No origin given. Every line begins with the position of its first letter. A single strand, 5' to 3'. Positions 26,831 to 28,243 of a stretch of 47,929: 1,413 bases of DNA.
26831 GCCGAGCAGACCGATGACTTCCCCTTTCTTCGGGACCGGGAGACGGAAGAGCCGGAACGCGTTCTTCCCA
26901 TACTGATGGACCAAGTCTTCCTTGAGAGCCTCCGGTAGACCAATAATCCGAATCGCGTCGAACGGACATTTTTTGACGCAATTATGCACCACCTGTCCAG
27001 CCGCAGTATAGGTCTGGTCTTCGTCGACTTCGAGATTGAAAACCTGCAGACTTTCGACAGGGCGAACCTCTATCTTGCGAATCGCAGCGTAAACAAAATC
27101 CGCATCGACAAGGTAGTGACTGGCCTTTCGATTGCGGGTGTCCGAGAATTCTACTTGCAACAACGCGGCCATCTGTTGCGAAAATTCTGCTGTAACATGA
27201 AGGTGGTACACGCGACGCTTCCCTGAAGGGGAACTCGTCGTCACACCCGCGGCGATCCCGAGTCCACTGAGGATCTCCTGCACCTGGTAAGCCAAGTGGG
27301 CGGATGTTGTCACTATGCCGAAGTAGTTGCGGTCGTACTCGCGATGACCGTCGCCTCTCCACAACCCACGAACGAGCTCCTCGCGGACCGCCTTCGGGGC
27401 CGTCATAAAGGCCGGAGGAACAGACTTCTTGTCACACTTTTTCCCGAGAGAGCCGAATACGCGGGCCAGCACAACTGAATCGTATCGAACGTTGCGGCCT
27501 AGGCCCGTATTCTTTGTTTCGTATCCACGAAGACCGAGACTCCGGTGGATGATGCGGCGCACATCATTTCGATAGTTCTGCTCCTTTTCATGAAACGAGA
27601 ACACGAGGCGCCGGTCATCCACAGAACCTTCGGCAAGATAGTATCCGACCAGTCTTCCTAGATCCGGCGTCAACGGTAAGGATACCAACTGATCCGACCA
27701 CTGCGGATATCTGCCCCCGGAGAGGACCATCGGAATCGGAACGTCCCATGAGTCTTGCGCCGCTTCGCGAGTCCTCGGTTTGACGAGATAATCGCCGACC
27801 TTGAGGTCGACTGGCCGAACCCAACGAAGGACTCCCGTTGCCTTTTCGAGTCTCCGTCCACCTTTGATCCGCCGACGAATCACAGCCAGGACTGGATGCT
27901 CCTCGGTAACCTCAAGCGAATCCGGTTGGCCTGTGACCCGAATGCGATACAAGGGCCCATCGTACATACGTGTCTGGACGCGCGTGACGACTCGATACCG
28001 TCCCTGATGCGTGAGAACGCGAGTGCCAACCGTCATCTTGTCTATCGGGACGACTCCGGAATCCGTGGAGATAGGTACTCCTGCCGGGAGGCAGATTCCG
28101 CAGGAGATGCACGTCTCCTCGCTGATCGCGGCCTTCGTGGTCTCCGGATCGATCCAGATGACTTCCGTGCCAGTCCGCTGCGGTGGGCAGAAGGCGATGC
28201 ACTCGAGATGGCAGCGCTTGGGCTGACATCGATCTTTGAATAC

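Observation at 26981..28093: Full-length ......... intein splits the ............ iron-sulfur motif of ABCE1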

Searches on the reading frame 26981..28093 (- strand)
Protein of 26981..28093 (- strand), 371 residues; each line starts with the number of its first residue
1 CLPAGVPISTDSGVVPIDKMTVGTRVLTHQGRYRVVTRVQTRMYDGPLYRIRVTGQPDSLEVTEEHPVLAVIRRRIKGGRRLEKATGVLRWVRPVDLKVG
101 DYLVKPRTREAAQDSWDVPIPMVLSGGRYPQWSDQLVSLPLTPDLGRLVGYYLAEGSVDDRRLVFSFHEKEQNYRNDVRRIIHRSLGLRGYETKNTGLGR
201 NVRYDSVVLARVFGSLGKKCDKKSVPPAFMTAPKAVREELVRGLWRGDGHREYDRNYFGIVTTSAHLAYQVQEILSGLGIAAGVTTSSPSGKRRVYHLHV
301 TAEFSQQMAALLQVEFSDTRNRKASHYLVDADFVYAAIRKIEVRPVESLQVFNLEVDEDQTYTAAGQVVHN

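Call 4: search_protein_families(library=pfam, proteins=[window:26981-28093:-], max_evalue=0.1)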
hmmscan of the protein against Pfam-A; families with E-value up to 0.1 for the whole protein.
window:26981-28093:- (371 aa): 6 families
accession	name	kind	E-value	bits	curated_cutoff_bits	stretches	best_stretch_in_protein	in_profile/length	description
PF14528.11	LAGLIDADG_3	-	1.3e-14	54.7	22.5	2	239-301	5-69/82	LAGLIDADG-like domain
PF14890.11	Intein_splicing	-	6.6e-07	29.7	35.8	1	36-371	38-155/155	Intein splicing domain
PF13403.11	Hint_2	-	2.3e-05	25.2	28.4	1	1-45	2-46/147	Hint domain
PF05204.19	Hom_end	-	6.9e-05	23.4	21.1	1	226-298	3-77/110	Homing endonuclease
PF14623.11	Vint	-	0.013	15.8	27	1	11-69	13-65/166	Hint-domain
PF07591.16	PT-HINT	-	0.017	15.8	27.7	0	313-367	72-125/137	Pretoxin HINT domain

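Call 5: search_protein_families(library=ncbifam, proteins=[window:26981-28093:-], max_evalue=0.1)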
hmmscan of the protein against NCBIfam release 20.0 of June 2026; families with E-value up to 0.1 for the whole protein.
window:26981-28093:- (371 aa): 10 families
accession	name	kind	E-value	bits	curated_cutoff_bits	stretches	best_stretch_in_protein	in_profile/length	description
NF011491.0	PRK14898.1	equivalog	2.1e-11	42.6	783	1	139-307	239-406/860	DNA-directed RNA polymerase subunit A''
NF045703.1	rSAM_Tes_intein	exception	1.7e-10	39.4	1700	1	138-361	364-598/1040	tetraether lipid synthase Tes, intein-containing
NF005852.0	PRK07773.1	equivalog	2.1e-07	29.6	780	1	214-326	589-706/886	replicative DNA helicase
NF038098.1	GyrA_w_intein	exception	8.7e-07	27.2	1850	1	148-295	242-396/1232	intein-containing DNA gyrase subunit A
NF011303.0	PRK14715.1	equivalog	9.7e-07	26.2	1585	1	145-289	1120-1267/1627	DNA-directed DNA polymerase II large subunit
NF007072.0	PRK09519.1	equivalog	4.7e-06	25.2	1024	2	317-371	639-691/790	intein-containing recombinase RecA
NF011287.0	PRK14698.1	equivalog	0.0032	15.5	1238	1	141-300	389-548/1017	V-type ATP synthase subunit A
TIGR01443.1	intein_Cterm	domain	0.0085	16.3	15.6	1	351-371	2-23/24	intein C-terminal splicing region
NF003157.0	PRK04132.1-2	equivalog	0.011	13.6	1103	1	206-322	237-349/864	replication factor C small subunit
TIGR01445.1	intein_Nterm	domain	0.041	14.9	24.5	0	1-69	1-82/83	intein N-terminal splicing region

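Call 16: find_homologous_proteins(query=window:26981-28093:-, max_evalue=0.001)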
Query window:26981-28093:- (371 aa): 21 proteins with E <= 0.001 among 5897 candidates.
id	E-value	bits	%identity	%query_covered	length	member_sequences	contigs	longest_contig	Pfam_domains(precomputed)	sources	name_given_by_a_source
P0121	3.9e-156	538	65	100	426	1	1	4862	PF04068.21,PF14528.12,PF13403.12,PF14890.12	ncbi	ncbi:MAG: LAGLIDADG family homing endonuclease, partial [Methanobacteriota archaeon]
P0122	9.0e-154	530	64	100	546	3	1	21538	PF04068.21,PF00005.34,PF14528.12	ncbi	ncbi:MAG: LAGLIDADG family homing endonuclease, partial [Thermoplasmata archaeon]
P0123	5.7e-136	471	69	81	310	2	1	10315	PF14528.12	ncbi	-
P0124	3.7e-94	334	57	72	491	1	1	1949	PF00005.34,PF14528.12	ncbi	ncbi:MAG: ATP-binding cassette domain-containing protein, partial [Candidatus Methylomirabilales bac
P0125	9.5e-84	300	56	60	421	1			PF04068.21,PF00005.34,PF13403.12,PF14890.12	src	-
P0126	9.8e-80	286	72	48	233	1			PF04068.21,PF13403.12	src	-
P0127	4.8e-61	225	66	45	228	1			-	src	-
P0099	1.7e-59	220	69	42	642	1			PF00005.34,PF14528.12,PF02463.26,PF13304.13,PF13191.13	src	-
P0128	8.4e-50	188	33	100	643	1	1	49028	PF01458.24,PF14528.12,PF13403.12,PF14890.12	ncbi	-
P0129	1.1e-35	142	32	100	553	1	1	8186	PF14528.12,PF13403.12,PF14890.12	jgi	-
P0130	3.2e-33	133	30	100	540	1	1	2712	PF14528.12,PF00203.27,PF14890.12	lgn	-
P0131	3.7e-30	123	29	100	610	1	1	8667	PF14528.12,PF14890.12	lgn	-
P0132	4.1e-27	113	28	100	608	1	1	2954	PF14528.12,PF14890.12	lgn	-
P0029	5.0e-22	97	84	17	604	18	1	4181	PF00005.34,PF02463.26,PF13304.13,PF13191.13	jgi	-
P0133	2.0e-21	95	28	100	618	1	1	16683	PF14528.12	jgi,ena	-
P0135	3.6e-17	81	27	100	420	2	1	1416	PF14528.12,PF01592.22,PF14890.12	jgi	-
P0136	1.0e-14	73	27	100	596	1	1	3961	PF01458.24,PF14528.12,PF14890.12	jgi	jgi:Fe-S cluster assembly protein SufB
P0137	1.2e-12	66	27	98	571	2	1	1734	PF19295.6,PF14528.12,PF14890.12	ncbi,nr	ncbi:Fe-S cluster assembly protein SufB, partial [Candidatus Gottesmanbacteria bacterium]|nr:Fe-S cl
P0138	1.4e-6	46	28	63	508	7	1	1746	PF14528.12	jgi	jgi:hypothetical protein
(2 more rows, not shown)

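Call 28: search_solved_structures(query=window:26981-28093:-, max_evalue=0.01, show_alignments=2)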
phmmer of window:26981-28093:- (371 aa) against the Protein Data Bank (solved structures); distinct sequences matched with E-value up to 0.01: 1.
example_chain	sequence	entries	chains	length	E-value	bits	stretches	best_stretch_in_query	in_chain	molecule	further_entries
2cw7_A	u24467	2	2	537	9.8e-05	24.8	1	142-296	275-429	Endonuclease PI-PkoII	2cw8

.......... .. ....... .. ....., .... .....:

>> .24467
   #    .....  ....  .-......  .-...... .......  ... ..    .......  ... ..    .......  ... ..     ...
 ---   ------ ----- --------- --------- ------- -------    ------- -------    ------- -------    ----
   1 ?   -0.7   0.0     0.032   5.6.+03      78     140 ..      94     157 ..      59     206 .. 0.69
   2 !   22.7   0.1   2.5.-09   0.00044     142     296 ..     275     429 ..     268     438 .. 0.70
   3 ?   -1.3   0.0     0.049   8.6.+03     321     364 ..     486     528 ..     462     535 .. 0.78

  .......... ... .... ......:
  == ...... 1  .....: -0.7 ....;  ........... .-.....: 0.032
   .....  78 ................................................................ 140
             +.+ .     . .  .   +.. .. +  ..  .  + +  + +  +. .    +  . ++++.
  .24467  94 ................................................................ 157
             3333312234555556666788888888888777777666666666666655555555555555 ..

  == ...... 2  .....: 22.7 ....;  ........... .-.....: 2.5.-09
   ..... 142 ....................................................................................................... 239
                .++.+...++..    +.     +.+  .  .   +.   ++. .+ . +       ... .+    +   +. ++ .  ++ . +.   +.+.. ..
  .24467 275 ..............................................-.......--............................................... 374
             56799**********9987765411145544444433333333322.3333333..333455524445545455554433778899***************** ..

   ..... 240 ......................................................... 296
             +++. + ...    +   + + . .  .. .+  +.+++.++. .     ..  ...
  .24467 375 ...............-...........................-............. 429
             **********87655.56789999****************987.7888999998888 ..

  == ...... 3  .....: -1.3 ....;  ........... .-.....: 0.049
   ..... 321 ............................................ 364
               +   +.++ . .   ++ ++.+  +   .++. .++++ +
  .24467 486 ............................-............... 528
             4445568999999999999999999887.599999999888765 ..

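Call 30: search_protein_representatives(protein=window:26981-28093:-)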
Query: 371 residues. Proteins with E-value up to 0.001 (for the whole library): 8036; up to 1e-10: 2950; up to 1e-30: 124. The best 150 are listed.
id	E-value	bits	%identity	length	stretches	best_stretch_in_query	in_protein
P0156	3.1e-106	372.0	35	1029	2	1-370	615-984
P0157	2.1e-105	369.2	35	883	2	1-368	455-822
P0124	1.2e-94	333.9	57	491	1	105-371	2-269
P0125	3.0e-84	299.6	57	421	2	1-223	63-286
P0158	7.2e-63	229.3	34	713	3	5-371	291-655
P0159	1.4e-62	228.3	32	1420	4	139-371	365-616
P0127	1.5e-61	224.9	66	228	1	51-217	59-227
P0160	3.6e-59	217.1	38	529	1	3-371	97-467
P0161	2.1e-58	214.6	26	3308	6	1-371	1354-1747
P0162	9.3e-57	209.2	32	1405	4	144-371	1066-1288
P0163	8.7e-56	206.0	37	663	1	8-370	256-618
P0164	2.0e-54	201.5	32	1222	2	1-371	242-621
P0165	6.9e-53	196.5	33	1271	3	1-364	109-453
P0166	1.6e-52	195.2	29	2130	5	1-371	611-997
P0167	2.2e-52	194.8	33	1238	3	1-371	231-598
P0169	3.0e-50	187.8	36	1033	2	1-371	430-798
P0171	2.1e-49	185.0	34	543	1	5-370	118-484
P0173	3.2e-48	181.1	35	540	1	1-371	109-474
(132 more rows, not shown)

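Call 31: search_protein_families(library=pfam, proteins=[P0156, P0157, P0158, P0160, P0163, P0164, P0169, P0171, P0173, P0128], max_evalue=0.00001)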
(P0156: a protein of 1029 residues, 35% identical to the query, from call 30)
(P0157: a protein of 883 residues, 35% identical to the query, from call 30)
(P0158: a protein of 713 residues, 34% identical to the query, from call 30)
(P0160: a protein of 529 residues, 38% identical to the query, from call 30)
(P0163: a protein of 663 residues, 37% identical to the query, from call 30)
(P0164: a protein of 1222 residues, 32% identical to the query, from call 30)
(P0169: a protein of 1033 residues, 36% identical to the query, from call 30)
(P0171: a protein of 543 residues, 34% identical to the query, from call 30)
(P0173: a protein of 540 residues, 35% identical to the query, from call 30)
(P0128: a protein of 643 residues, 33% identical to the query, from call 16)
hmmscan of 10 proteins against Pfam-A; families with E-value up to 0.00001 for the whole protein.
P0156 (1029 aa): 3 families
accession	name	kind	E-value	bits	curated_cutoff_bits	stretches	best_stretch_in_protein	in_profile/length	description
PF14528.11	LAGLIDADG_3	-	2.5e-26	92.2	22.5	1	849-918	3-72/82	LAGLIDADG-like domain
PF14890.11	Intein_splicing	-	1.1e-12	48.4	35.8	0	274-608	36-155/155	Intein splicing domain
PF13403.11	Hint_2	-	1.9e-07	32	28.4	0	615-653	2-40/147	Hint domain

P0157 (883 aa): 5 families
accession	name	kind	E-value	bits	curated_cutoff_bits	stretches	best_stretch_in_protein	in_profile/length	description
PF14528.11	LAGLIDADG_3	-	1.3e-20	73.8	22.5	1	308-378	3-70/82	LAGLIDADG-like domain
PF14890.11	Intein_splicing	-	1.7e-10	41.4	35.8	0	113-448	37-155/155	Intein splicing domain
PF13403.11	Hint_2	-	9.1e-09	36.3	28.4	0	89-144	8-61/147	Hint domain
PF12838.12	Fer4_7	-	2.4e-06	28.3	27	0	40-60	1-19/52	4Fe-4S dicluster domain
PF00037.32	Fer4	-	5.2e-06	26.5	21.1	0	35-51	2-18/24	4Fe-4S binding domain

P0158 (713 aa): 6 families
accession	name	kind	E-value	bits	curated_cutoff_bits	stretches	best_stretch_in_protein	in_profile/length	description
PF14890.11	Intein_splicing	-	7.3e-20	71.8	35.8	2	318-655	34-155/155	Intein splicing domain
PF14528.11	LAGLIDADG_3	-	4.4e-16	59.3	22.5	1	519-587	3-71/82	LAGLIDADG-like domain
PF13403.11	Hint_2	-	2.9e-12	47.6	28.4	0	108-168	2-62/147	Hint domain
PF07591.16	PT-HINT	-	1.2e-06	29.3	27.7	0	294-355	2-70/137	Pretoxin HINT domain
PF01079.26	Hint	-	1.8e-06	28.2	29.7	0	102-180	7-91/213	Hint module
PF12838.12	Fer4_7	-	5.4e-06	27.2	27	0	65-109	1-45/52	4Fe-4S dicluster domain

P0160 (529 aa): 3 families
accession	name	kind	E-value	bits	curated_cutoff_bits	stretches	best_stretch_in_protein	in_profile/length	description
PF14528.11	LAGLIDADG_3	-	6.9e-10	39.5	22.5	0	327-399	2-72/82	LAGLIDADG-like domain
PF13403.11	Hint_2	-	2.2e-06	28.5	28.4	1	95-151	2-58/147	Hint domain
PF14890.11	Intein_splicing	-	7.2e-06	26.3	35.8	0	128-467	36-155/155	Intein splicing domain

P0163 (663 aa): 3 families
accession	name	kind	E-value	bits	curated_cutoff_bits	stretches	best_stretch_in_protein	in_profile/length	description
PF14528.11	LAGLIDADG_3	-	8.9e-20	71.2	22.5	1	483-555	3-75/82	LAGLIDADG-like domain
PF12838.12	Fer4_7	-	9.9e-07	29.6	27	0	65-87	1-21/52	4Fe-4S dicluster domain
PF00037.32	Fer4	-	3.5e-06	27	21.1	0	237-251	2-16/24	4Fe-4S binding domain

P0164 (1222 aa): 5 families
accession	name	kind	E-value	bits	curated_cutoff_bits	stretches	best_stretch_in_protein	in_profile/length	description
PF01458.23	SUFBD_core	-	1.1e-75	254.6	27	2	1048-1193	87-232/232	SUF system FeS cluster assembly, SufBD core domain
PF14890.11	Intein_splicing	-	1e-29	103.8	35.8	2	697-1049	8-155/155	Intein splicing domain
PF14528.11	LAGLIDADG_3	-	2.8e-24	85.6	22.5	2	476-561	2-82/82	LAGLIDADG-like domain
PF19295.5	SufBD_N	-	3.8e-11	43.4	23.5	1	143-210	104-171/172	SufBD protein N-terminal region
PF13403.11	Hint_2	-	9.2e-10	39.5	28.4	0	242-286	2-46/147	Hint domain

P0169 (1033 aa): 8 families
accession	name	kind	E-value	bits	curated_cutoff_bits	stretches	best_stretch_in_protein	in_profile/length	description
PF01458.23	SUFBD_core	-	1.5e-78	263.9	27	1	794-1004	25-232/232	SUF system FeS cluster assembly, SufBD core domain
PF14890.11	Intein_splicing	-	2e-25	89.8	35.8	2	145-323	10-155/155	Intein splicing domain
PF01079.26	Hint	-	1.7e-14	54.3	29.7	1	422-541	5-127/213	Hint module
PF13403.11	Hint_2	-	2.7e-13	51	28.4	1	430-474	2-46/147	Hint domain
PF14528.11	LAGLIDADG_3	-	7.2e-12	45.8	22.5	1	665-729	3-68/82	LAGLIDADG-like domain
PF19295.5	SufBD_N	-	9.6e-11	42.1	23.5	1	319-398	92-171/172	SufBD protein N-terminal region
PF07591.16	PT-HINT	-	1.1e-08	35.8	27.7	0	138-202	2-71/137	Pretoxin HINT domain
PF05203.21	Hom_end_hint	-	7.7e-06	26.5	32.1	0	430-511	1-88/228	Hom_end-associated Hint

P0171 (543 aa): 3 families
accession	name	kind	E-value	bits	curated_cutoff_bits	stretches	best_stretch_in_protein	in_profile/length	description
PF14528.11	LAGLIDADG_3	-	4.8e-10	40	22.5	1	348-417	2-71/82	LAGLIDADG-like domain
PF00037.32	Fer4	-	2.1e-09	37.3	21.1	0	102-116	2-16/24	4Fe-4S binding domain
PF12838.12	Fer4_7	-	2e-08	35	27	0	65-116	1-46/52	4Fe-4S dicluster domain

P0173 (540 aa): 7 families
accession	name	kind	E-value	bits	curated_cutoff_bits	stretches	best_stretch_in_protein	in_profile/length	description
PF12838.12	Fer4_7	-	2.2e-08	34.8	27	0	474-496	1-23/52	4Fe-4S dicluster domain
PF00037.32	Fer4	-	7.2e-08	32.4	21.1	0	474-491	7-24/24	4Fe-4S binding domain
PF14528.11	LAGLIDADG_3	-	8.8e-08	32.7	22.5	0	337-402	6-67/82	LAGLIDADG-like domain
PF13187.11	Fer4_9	-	1.5e-06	28.5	27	0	462-486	25-48/52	4Fe-4S dicluster domain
PF14697.11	Fer4_21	-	3.3e-06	27.6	35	0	64-85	6-28/59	4Fe-4S dicluster domain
PF14623.11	Vint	-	3.6e-06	27.3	27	1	109-193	2-77/166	Hint-domain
PF13183.11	Fer4_8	-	6.7e-06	27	27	0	472-503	2-33/68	4Fe-4S dicluster domain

P0128 (643 aa): 4 families
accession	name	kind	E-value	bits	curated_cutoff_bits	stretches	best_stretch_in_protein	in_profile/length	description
PF01458.23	SUFBD_core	-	6e-80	268.5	27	1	406-614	27-232/232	SUF system FeS cluster assembly, SufBD core domain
PF14528.11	LAGLIDADG_3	-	1.5e-13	51.3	22.5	1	263-347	3-82/82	LAGLIDADG-like domain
PF13403.11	Hint_2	-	1.5e-07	32.4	28.4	1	34-78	2-46/147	Hint domain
PF14890.11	Intein_splicing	-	1.9e-07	31.4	35.8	1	49-408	11-155/155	Intein splicing domain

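Call 40: find_related_loci(query=A2, collection=genome_contigs, flank=3000)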
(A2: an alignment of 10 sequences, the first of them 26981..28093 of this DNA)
Query A2 (371 aa) in genome_contigs; peptide patterns used: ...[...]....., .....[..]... (x = any residue, [..] = any of these).
37 stretches matched a pattern; 13 encode a relative of the query (tblastn E <= 1e-3); 13 distinct loci.
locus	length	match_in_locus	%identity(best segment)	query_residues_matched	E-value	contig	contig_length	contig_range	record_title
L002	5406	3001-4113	87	1-371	0e+0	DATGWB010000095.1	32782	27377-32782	MAG TPA_asm: Thermoplasmata archaeon isolate SMAG_U10571 k141_392609, whole genome shotgun sequence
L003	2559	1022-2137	81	1-371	0e+0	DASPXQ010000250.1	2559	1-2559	MAG TPA_asm: Thermoplasmata archaeon isolate SMAG_U11571 k141_1105308, whole genome shotgun sequence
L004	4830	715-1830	70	1-371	1e-179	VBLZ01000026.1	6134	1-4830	MAG: Methanobacteriota archaeon isolate EA_10 14_0929_12_30cm_scaffold_11415, whole genome shotgun sequence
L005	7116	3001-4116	82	1-371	0e+0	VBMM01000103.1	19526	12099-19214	MAG: Methanobacteriota archaeon isolate EA_23 14_0929_02_40cm_scaffold_2220_e:3697, whole genome shotgun sequence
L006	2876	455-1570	65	1-371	8e-179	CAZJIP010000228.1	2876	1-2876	MAG TPA_asm: uncultured Methanomassiliicoccales archaeon isolate SRP093762_co1_91 genome assembly, contig: NODE_18128_le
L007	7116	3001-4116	62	1-371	8e-156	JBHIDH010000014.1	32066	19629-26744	MAG: Thermoplasmata archaeon isolate Baj_3_bin.12 NODE_77_length_32066_cov_15.767799, whole genome shotgun sequence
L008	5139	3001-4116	61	1-371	1e-155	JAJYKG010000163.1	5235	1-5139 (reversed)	MAG: Thermoplasmata archaeon isolate DBS2-1.bin2 NODE_32812_length_5235_cov_1.090642, whole genome shotgun sequence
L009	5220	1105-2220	61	1-371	5e-151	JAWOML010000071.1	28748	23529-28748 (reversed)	MAG: Thermoplasmata archaeon isolate bin_5_1 c_000001595495, whole genome shotgun sequence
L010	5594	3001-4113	60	1-371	2e-149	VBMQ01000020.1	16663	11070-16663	MAG: Methanobacteriota archaeon isolate EA_27 14_1009_16_40cm_scaffold_18062, whole genome shotgun sequence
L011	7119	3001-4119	62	1-371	9e-150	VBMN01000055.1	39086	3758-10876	MAG: Methanobacteriota archaeon isolate EA_24 14_0929_12_30cm_scaffold_1216, whole genome shotgun sequence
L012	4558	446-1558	58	1-371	3e-148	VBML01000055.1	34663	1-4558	MAG: Methanobacteriota archaeon isolate EA_22 14_0929_05_40cm_scaffold_360, whole genome shotgun sequence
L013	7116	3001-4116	56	1-371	7e-137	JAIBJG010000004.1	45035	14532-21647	MAG: Methanobacteriota archaeon isolate CR_Sed_300A_bin.90 scaffold_73, whole genome shotgun sequence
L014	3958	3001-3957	64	1-318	7e-137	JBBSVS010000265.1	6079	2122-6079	MAG: Thermoplasmatota archaeon isolate H43-bin133_1 H43_bin133_1_000000000265, whole genome shotgun sequence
